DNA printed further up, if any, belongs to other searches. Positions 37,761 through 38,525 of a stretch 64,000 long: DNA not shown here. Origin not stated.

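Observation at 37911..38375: Bacterial TIMP-like (NTR-fold) protein with N-terminal Cys-x-Cys at the signal-peptidase site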

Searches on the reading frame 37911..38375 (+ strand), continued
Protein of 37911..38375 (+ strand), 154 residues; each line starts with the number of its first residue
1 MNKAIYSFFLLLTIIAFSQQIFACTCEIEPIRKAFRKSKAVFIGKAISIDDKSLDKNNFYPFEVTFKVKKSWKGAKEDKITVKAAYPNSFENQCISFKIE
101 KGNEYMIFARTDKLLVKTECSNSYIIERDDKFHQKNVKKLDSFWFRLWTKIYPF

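Call 70: fold_search(model_id=the predicted structure, library=viral)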
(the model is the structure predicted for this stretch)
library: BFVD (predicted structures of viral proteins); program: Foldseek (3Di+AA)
matches with E <= 10: 595; with E <= 0.001: 0
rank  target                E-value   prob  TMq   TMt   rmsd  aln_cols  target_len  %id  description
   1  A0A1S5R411            2.2e-03  0.97  0.29  0.25  17.5       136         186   20  Uncharacterized protein [Pseudomonas phage pf16]
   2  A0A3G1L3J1            4.5e-03  0.98  0.33  0.29  16.7       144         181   14  Uncharacterized protein [Synechococcus phage S-CBWM1]
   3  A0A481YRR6            7.9e-03  0.97  0.34  0.45   5.9       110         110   14  Uncharacterized protein [Marseillevirus LCMAC101]
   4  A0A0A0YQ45            9.5e-03  0.85  0.28  0.33  17.0       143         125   12  Uncharacterized protein [Citrobacter phage Moon]
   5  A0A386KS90            1.1e-02  0.63  0.25  0.34   7.0        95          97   13  Uncharacterized protein [Microbacterium phage ValentiniPuff]
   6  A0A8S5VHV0            1.2e-02  0.85  0.33  0.13  11.6       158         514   11  Putative nucleic acid-binding lipoprotein.1, putative nucleic acid-binding lipoprotein [Siphoviridae sp. ctNxi14]
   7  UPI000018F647         1.5e-02  0.98  0.33  0.17  11.0       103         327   14  (no name look-up for this kind of identifier)
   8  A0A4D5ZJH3            2.0e-02  0.51  0.28  0.18  11.9       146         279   13  (no name in the UniProt tables at hand)
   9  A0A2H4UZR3            2.1e-02  0.91  0.32  0.16   9.3       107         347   13  LEF-3 [Operophtera brumata nucleopolyhedrovirus]
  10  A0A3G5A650            2.8e-02  0.77  0.29  0.18  15.7       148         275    9  Uncharacterized protein [Hyperionvirus sp.]
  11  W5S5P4                2.8e-02  0.69  0.31  0.09  12.3       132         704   11  RecD/TraA family helicase repair protein [Pithovirus sibericum]
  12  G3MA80                2.9e-02  0.96  0.36  0.11   4.6       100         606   14  Gp339 [Bacillus phage G]
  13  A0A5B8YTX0            2.9e-02  0.85  0.28  0.09   5.7        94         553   15  LEF-3 [Chrysodeixis includens nucleopolyhedrovirus]
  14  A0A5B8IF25            3.1e-02  0.80  0.32  0.06  17.7       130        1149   15  Uncharacterized protein [Mimiviridae sp. ChoanoV1]
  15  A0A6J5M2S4            3.1e-02  0.72  0.28  0.35  17.4       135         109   13  Uncharacterized protein [uncultured Caudovirales phage]
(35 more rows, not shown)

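Call 79: list_cluster_members(proteins=[P0128, P0117, P0103, P0144, P0147, P0137, P0143, P0021, P0093, P0022])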
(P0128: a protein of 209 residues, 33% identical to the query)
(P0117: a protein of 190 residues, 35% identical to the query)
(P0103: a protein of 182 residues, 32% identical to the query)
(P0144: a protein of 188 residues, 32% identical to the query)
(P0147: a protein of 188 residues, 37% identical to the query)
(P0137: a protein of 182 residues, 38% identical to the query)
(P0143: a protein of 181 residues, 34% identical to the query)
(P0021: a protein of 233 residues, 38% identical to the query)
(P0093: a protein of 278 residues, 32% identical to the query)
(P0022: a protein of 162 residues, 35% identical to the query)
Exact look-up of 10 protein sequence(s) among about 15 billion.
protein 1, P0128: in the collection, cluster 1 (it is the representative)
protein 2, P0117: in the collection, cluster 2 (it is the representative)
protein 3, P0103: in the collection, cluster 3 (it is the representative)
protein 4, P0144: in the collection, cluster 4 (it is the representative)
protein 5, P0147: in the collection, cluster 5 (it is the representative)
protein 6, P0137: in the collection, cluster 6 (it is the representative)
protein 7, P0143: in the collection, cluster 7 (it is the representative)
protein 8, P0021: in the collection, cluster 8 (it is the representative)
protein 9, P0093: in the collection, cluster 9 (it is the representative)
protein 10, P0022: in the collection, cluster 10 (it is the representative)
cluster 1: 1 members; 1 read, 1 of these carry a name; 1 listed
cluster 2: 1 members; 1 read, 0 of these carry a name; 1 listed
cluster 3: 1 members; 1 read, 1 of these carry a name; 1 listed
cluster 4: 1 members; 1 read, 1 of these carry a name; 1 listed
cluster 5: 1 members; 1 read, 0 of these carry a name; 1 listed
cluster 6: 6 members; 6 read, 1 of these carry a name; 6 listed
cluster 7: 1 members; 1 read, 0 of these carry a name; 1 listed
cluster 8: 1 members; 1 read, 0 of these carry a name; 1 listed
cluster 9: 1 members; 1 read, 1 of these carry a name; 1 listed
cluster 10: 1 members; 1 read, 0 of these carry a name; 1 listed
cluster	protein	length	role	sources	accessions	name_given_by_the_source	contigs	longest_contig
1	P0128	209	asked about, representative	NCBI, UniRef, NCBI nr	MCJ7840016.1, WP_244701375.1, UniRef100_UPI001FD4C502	hypothetical protein MUB24_03640 [Lederbergia sp. NSJ-179] | hypothetical protein n=1 Tax=Lederbergia sp. NSJ-179 TaxID=2931402 RepID=UPI001FD4C502 | hypothetical protein [Lederbergia sp. NSJ-179]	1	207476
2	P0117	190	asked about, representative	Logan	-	-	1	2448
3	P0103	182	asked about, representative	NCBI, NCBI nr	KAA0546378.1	hypothetical protein FZW96_16920 [Bacillus sp. BGMRC 2118]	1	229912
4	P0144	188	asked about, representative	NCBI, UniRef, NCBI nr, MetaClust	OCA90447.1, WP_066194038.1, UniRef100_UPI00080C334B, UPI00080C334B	hypothetical protein A8F94_00720 [Bacillus sp. FJAT-27225] | hypothetical protein n=1 Tax=Bacillus sp. FJAT-27225 TaxID=1743144 RepID=UPI00080C334B | hypothetical protein [Bacillus sp. FJAT-27225]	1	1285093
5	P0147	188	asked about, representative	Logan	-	-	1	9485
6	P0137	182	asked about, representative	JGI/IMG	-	-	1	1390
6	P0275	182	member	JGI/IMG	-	hypothetical protein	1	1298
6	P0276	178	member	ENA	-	-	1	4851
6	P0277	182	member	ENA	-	-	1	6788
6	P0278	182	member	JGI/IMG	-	-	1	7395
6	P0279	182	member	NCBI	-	-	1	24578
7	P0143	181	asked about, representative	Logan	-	-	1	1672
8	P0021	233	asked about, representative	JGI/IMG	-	-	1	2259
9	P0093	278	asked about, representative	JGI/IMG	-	hypothetical protein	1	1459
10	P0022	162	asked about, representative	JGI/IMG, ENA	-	-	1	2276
